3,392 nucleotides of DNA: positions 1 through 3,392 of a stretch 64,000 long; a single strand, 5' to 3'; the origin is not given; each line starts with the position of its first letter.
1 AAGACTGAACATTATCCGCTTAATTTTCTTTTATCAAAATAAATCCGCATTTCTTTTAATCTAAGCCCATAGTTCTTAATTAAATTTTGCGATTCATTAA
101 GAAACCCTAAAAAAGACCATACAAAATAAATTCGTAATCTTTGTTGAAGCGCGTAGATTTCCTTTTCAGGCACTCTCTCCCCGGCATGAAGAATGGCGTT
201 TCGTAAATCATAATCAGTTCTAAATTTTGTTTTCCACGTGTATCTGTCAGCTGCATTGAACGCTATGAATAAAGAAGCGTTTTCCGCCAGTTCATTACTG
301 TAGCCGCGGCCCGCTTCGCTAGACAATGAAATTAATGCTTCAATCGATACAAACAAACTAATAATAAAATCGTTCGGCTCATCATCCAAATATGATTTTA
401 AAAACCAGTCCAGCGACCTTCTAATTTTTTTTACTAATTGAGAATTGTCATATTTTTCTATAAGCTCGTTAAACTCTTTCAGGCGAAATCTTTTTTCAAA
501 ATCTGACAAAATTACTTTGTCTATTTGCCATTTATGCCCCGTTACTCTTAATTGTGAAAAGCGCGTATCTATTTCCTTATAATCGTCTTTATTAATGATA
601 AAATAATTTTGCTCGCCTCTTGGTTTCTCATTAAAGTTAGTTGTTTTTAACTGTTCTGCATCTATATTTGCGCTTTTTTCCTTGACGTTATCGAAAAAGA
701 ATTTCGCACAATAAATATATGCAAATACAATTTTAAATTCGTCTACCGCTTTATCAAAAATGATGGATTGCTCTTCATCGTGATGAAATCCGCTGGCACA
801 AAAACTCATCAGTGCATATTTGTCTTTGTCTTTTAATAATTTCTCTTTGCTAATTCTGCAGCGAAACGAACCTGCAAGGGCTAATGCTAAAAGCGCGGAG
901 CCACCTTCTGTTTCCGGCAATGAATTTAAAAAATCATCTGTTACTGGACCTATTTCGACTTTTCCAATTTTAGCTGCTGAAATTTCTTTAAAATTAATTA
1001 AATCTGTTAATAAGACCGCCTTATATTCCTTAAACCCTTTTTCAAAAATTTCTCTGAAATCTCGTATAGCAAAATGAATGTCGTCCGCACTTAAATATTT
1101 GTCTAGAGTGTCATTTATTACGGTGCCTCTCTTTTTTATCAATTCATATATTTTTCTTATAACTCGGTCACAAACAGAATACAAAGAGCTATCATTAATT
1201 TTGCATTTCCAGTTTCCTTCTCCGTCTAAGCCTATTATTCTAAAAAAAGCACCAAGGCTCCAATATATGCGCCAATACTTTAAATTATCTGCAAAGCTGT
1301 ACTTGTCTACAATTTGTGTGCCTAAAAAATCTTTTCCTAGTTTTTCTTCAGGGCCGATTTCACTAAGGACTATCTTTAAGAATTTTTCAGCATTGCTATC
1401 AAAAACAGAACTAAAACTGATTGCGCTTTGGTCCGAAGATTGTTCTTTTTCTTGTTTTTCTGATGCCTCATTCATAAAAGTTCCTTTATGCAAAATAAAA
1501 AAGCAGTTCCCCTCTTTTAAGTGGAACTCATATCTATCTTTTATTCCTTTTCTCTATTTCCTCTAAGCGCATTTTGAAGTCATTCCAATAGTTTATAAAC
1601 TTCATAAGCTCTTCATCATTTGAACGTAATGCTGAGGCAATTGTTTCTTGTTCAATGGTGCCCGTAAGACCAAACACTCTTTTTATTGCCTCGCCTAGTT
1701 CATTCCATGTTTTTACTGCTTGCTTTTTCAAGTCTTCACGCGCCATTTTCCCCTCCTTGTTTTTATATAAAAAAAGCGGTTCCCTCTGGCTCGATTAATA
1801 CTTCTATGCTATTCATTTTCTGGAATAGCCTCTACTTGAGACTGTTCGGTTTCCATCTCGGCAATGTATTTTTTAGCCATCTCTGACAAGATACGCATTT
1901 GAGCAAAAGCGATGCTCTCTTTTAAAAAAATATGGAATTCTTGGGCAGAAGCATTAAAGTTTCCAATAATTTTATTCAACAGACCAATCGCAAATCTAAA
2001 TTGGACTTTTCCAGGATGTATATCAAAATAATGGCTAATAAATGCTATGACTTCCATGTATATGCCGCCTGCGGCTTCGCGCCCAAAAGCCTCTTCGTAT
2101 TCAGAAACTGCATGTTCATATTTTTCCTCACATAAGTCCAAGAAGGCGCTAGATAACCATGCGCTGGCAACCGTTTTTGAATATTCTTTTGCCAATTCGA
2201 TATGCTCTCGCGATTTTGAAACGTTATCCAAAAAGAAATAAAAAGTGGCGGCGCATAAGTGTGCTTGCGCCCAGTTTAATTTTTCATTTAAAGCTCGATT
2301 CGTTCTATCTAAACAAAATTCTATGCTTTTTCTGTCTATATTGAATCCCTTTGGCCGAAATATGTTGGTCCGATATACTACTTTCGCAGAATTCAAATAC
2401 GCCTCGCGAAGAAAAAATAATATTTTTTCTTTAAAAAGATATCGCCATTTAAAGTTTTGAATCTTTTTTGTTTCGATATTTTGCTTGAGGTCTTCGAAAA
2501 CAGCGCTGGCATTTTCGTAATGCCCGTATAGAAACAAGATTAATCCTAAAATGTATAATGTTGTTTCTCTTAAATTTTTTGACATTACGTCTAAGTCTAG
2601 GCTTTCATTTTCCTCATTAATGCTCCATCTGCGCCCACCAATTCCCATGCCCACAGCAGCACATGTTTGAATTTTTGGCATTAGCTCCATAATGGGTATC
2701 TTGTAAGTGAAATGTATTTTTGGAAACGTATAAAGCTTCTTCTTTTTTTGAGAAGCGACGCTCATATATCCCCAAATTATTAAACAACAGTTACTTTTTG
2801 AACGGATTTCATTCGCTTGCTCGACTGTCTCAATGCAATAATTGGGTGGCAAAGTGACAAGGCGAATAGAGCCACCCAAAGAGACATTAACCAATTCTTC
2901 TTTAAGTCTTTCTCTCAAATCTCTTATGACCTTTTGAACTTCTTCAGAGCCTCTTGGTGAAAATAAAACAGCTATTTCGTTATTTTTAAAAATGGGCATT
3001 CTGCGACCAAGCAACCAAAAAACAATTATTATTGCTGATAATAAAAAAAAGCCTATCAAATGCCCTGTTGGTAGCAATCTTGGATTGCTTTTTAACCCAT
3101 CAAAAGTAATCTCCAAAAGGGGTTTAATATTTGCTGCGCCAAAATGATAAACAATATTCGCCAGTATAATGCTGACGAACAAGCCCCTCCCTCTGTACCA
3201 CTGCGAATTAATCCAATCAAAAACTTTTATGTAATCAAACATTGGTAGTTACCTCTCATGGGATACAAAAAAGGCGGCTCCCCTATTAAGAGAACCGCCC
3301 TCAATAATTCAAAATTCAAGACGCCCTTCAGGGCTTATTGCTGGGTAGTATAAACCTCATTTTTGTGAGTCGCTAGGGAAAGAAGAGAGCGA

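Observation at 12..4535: Candidate novel defence operon: SIR2-like NADase, membrane/TPR protein, 70-aa protein, 487-aa HEPN-like protein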

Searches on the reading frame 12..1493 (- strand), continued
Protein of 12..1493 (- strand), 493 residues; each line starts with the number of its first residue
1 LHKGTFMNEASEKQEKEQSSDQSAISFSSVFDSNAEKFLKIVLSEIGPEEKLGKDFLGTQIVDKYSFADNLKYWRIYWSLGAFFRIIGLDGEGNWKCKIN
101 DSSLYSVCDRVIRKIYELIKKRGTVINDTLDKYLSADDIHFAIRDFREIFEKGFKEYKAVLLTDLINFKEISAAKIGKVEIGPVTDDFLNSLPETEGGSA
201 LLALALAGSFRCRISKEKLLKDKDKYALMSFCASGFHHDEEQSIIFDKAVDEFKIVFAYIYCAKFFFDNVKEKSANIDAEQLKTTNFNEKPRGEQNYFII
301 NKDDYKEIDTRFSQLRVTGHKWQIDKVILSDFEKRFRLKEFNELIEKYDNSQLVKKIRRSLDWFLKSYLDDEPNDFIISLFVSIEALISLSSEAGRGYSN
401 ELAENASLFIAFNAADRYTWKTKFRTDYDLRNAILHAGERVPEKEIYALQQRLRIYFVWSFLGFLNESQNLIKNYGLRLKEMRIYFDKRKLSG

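Call 96: get_annotated_region(hit=H1, flank=5000)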
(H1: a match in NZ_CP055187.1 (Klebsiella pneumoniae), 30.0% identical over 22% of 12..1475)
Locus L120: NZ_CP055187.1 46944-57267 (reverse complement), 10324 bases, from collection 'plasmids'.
description: Klebsiella pneumoniae strain STEFF_14 plasmid unnamed1, complete sequence
organism: Klebsiella pneumoniae (NCBI taxid 573)
taxonomy: Bacteria; Pseudomonadota; Gammaproteobacteria; Enterobacterales; Enterobacteriaceae; Klebsiella; Klebsiella pneumoniae
host: -; source: Shatin WWTPs_14 WWTPs effluent; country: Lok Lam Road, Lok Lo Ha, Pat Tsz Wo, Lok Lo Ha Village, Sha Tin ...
typing (MOB-suite, as given by PLSDB): non-mobilizable; replicon rep_cluster_2469
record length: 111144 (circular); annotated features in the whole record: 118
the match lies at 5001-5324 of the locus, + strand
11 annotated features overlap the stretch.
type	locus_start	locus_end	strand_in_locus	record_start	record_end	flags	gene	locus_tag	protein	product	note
CDS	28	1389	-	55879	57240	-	-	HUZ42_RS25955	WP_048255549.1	DnaB-like helicase C-terminal domain-containing protein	GO:0006260 - DNA replication [Evidence IEA]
CDS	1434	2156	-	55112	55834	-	-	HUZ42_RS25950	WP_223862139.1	hypothetical protein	-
CDS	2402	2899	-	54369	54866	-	-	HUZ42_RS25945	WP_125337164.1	carboxypeptidase-like regulatory domain-containing protein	-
CDS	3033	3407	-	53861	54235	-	-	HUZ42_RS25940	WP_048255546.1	hypothetical protein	-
CDS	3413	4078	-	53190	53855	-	-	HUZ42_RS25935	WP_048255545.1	AAA family ATPase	-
CDS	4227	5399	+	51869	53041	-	-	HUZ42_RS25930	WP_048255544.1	HEPN domain-containing protein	-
CDS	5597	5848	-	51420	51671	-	-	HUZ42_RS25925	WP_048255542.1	hypothetical protein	-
CDS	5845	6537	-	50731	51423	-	-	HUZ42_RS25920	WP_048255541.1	membrane protein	-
CDS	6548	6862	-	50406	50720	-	-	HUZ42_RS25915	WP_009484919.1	hypothetical protein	-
CDS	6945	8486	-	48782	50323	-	-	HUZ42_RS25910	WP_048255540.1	tail fiber domain-containing protein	GO:0046718 - symbiont entry into host cell [Evidence IEA]; GO:0019062 - virion attachment to host cell [Evidence IEA]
CDS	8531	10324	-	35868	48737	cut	-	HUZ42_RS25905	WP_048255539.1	phage tail protein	-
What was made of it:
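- A solitary relative lies on a Klebsiella phage-plasmid (call 96).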

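Call 97: fold_search(model_id=the predicted structure, library=viral)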
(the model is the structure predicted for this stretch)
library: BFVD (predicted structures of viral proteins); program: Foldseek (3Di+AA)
matches with E <= 10: 200; with E <= 0.001: 0
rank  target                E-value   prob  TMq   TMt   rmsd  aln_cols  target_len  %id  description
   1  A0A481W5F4            1.2e-01  0.25  0.14  0.22  17.1       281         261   10  Uncharacterized protein [Pseudomonas phage Psa21]
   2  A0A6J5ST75            4.2e-01  0.14  0.12  0.23  17.7       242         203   14  Uncharacterized protein [uncultured Caudovirales phage]
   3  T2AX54                4.2e-01  0.08  0.09  0.11  18.8       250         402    9  (no name in the UniProt tables at hand)
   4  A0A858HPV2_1          4.2e-01  0.06  0.10  0.12  21.9       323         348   15  RNA-directed RNA polymerase (Fragment) [Riboviria sp.]
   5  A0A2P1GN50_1          5.9e-01  0.14  0.12  0.07  15.2       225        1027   10  RNA-directed RNA polymerase L [Wenling hoplichthys paramyxovirus]
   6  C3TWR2                6.2e-01  0.08  0.10  0.09  17.0       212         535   14  Hoar [Euproctis pseudoconspersa nucleopolyhedrovirus]
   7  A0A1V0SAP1            8.6e-01  0.04  0.12  0.09  25.1       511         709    9  Uncharacterized protein [Catovirus CTV1]
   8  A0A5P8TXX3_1          9.0e-01  0.04  0.10  0.05  27.1       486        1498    9  Genome polyprotein [Varroa destructor virus 2]
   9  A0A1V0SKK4            1.2e+00  0.02  0.08  0.09  22.6       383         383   11  Eukaryotic translation initiation factor 2-alpha kinase 1 [Klosneuvirus KNV1]
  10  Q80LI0                1.2e+00  0.04  0.09  0.15  18.9       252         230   12  Uncharacterized protein [Adoxophyes honmai nucleopolyhedrovirus]
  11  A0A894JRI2            1.3e+00  0.16  0.13  0.18  10.5       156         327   10  (no name in the UniProt tables at hand)
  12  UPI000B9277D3         1.3e+00  0.09  0.11  0.18  16.4       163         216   13  (no name look-up for this kind of identifier)
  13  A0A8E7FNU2            1.3e+00  0.06  0.08  0.08  17.5       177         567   17  (no name in the UniProt tables at hand)
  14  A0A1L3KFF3            1.3e+00  0.03  0.11  0.14  21.7       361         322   10  (no name in the UniProt tables at hand)
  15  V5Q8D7                1.4e+00  0.10  0.11  0.19  15.0       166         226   14  Uncharacterized protein [Xylella phage Sano]
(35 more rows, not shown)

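Call 98: search_protein_families(library=pfam, proteins=[L120:4227-5399:+, P0170, P0166, P0176, P0167, P0174], max_evalue=0.01)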
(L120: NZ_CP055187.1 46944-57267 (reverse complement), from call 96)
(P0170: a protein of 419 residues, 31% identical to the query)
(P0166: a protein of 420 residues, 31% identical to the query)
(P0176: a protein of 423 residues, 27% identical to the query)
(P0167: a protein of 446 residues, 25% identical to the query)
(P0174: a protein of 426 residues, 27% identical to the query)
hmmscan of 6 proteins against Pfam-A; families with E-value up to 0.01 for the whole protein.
L120:4227-5399:+ (390 aa): 0 families

P0170 (419 aa): 0 families

P0166 (420 aa): 0 families

P0176 (423 aa): 0 families

P0167 (446 aa): 0 families

P0174 (426 aa): 0 families

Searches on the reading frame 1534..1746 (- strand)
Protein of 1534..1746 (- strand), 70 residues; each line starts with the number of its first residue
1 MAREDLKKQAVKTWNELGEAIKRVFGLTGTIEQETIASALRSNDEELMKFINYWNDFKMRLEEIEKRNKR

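Call 3: search_protein_families(library=pfam, proteins=[window:1534-1746:-], max_evalue=1)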
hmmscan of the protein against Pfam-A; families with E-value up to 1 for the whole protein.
window:1534-1746:- (70 aa): 1 family
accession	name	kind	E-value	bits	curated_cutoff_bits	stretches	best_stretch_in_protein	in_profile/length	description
PF12731.12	Mating_N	-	0.066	13.7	21.4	1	36-65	25-54/95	Mating-type protein beta 1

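Call 4: search_protein_families(library=padloc, proteins=[window:1534-1746:-], max_evalue=1)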
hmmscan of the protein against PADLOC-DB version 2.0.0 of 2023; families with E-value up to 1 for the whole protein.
window:1534-1746:- (70 aa): 1 family
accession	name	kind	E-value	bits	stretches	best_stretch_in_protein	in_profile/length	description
PDLC01531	Csm2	-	0.02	13.2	1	2-54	62-113/128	CAS-III-A; effector_SS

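Call 5: search_protein_families(library=ncbifam, proteins=[window:1534-1746:-], max_evalue=1)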
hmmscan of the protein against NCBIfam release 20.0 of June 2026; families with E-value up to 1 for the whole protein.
window:1534-1746:- (70 aa): 0 families

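Call 82: search_protein_families(library=phrogs, proteins=[window:1534-1746:-], max_evalue=0.1)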
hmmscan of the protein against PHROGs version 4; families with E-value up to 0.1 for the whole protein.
window:1534-1746:- (70 aa): 2 families
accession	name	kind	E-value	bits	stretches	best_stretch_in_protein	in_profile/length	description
phrog_1544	-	unknown function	0.01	16.5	1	25-65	37-82/200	-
phrog_37886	-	unknown function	0.033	15.2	0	12-35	12-35/140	-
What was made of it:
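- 1534..1746 (-): 70-aa protein (ABH891_07075) with no significant match in the searches run. A strong Shine-Dalgarno sequence (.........) lies 4 nt upstream of the ATG. No significant family hit (calls 3-5, 82).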

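Call 99: list_cluster_members(proteins=[P0122, P0001, window:1534-1746:-, window:12-1475:-])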
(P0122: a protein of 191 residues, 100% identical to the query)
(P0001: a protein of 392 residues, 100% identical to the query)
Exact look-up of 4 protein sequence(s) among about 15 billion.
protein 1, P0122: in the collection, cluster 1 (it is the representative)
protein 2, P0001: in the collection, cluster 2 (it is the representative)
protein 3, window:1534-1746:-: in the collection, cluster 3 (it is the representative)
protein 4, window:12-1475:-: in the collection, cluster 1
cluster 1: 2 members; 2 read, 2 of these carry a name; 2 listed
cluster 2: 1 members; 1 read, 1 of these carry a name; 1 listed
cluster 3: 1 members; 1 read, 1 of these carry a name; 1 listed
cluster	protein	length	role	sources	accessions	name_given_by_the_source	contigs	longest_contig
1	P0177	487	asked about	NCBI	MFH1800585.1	MAG: hypothetical protein ABH891_07070 [Candidatus Omnitrophota bacterium]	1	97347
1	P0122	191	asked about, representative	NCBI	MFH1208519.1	MAG: hypothetical protein V1673_03045, partial [Candidatus Omnitrophota bacterium]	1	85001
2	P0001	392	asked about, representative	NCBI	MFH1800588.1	MAG: hypothetical protein ABH891_07085 [Candidatus Omnitrophota bacterium]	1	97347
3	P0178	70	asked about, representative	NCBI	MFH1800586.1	MAG: hypothetical protein ABH891_07075 [Candidatus Omnitrophota bacterium]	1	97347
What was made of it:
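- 1534..1746 (-): A cluster of one in the protein collection (call 99).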

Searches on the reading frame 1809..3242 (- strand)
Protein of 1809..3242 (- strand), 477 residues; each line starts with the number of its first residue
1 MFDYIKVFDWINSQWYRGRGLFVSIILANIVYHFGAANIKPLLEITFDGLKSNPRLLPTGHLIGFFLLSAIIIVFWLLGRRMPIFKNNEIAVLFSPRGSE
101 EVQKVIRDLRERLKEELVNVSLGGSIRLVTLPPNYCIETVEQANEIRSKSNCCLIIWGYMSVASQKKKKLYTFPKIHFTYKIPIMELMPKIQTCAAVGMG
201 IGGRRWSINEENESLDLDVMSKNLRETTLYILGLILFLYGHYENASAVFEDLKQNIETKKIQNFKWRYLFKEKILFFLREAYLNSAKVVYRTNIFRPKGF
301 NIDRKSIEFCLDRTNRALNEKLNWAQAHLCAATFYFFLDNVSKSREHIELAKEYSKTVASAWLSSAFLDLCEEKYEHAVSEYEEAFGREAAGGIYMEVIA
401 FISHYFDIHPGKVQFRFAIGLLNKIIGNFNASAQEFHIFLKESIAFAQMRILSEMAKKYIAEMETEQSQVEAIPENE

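Call 3: search_protein_families(library=pfam, proteins=[window:1809-3242:-], max_evalue=1)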
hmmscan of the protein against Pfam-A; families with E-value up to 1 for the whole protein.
window:1809-3242:- (477 aa): 2 families
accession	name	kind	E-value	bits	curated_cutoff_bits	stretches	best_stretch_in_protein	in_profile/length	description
PF25062.1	ARM_TT21_N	-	9.2e-08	32.5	40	1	301-389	76-165/222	Tetratricopeptide repeat protein 21 N-terminal ARM repeat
PF07719.23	TPR_2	-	0.19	12.4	27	0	229-250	4-25/34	Tetratricopeptide repeat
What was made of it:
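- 1809..3242 (-): 477-aa singleton protein (ABH891_07080): two N-terminal hydrophobic segments, a middle region of unknown type, and a C-terminal TPR/ARM-like helical repeat region. ARM_TT21_N 9.2e-8, below the cut-off (call 3).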

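Call 4: search_protein_families(library=padloc, proteins=[window:1809-3242:-], max_evalue=1)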
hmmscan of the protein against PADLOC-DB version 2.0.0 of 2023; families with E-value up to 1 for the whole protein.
window:1809-3242:- (477 aa): 0 families

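Call 5: search_protein_families(library=ncbifam, proteins=[window:1809-3242:-], max_evalue=1)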
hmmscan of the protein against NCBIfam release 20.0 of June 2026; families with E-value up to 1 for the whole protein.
window:1809-3242:- (477 aa): 1 family
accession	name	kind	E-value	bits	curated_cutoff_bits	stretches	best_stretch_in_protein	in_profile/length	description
TIGR02917.1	PEP_TPR_lipo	equivalog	0.033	12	312.2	1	314-387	113-187/899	XrtA/PEP-CTERM system TPR-repeat protein PrsT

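Call 18: find_homologous_proteins(query=window:1809-3242:-)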
Query window:1809-3242:- (477 aa): 1 proteins with E <= 0.001 among 8000 candidates.
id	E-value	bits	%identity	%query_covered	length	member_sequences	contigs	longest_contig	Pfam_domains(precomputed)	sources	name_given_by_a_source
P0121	0.0e+0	1079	100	100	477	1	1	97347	PF25062.2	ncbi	ncbi:MAG: hypothetical protein ABH891_07080 [Candidatus Omnitrophota bacterium]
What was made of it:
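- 1809..3242 (-): Only a self-hit among 5.8 billion proteins in the word-index search (call 18).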

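Call 71: find_related_loci(query=window:1809-3242:-, collection=metagenome_contigs, flank=8000)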
Query window:1809-3242:- (477 aa) in metagenome_contigs; peptide patterns used: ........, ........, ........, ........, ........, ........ (x = any residue, [..] = any of these).
110 stretches matched a pattern, but none encodes a relative of the query by tblastn (E <= 1e-3).

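Call 72: find_related_loci(query=window:1809-3242:-, collection=viral_contigs, flank=8000)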
Query window:1809-3242:- (477 aa) in viral_contigs; peptide patterns used: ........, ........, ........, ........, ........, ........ (x = any residue, [..] = any of these).
189 stretches matched a pattern, but none encodes a relative of the query by tblastn (E <= 1e-3).
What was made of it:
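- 1809..3242 (-): No relatives in metagenome or viral contigs (calls 71, 72).
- The 477-aa protein has no detectable relatives in the word-index, metagenome and viral scans (calls 18, 71, 72). The 477-aa protein has no relatives in the searches run and the 70-aa protein was only partly searched, so the proposed sensor has no evolutionary support (calls 18, 71, 72).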

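Call 81: search_solved_structures(query=window:1809-3242:-, max_evalue=10)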
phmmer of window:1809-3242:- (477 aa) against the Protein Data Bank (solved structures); distinct sequences matched with E-value up to 10: 2.
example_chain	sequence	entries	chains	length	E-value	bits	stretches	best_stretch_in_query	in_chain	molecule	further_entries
9ndy_H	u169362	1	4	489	0.89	11.5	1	127-159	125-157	Wedge protein 2 (gp023)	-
6b87_A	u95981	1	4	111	1.1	11.2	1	60-118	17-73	TMHC2_E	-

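Call 82: search_protein_families(library=phrogs, proteins=[window:1809-3242:-], max_evalue=0.1)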
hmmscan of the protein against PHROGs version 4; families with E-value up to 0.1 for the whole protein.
window:1809-3242:- (477 aa): 0 families
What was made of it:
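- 1809..3242 (-): Nothing in PDB sequences or PHROGs (calls 81, 82).
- Tried and rejected: The 477-aa protein has no relatives in the 5.8-billion-protein, metagenome or viral searches, and none in PDB sequences or PHROGs (calls 18, 71, 72, 81, 82).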
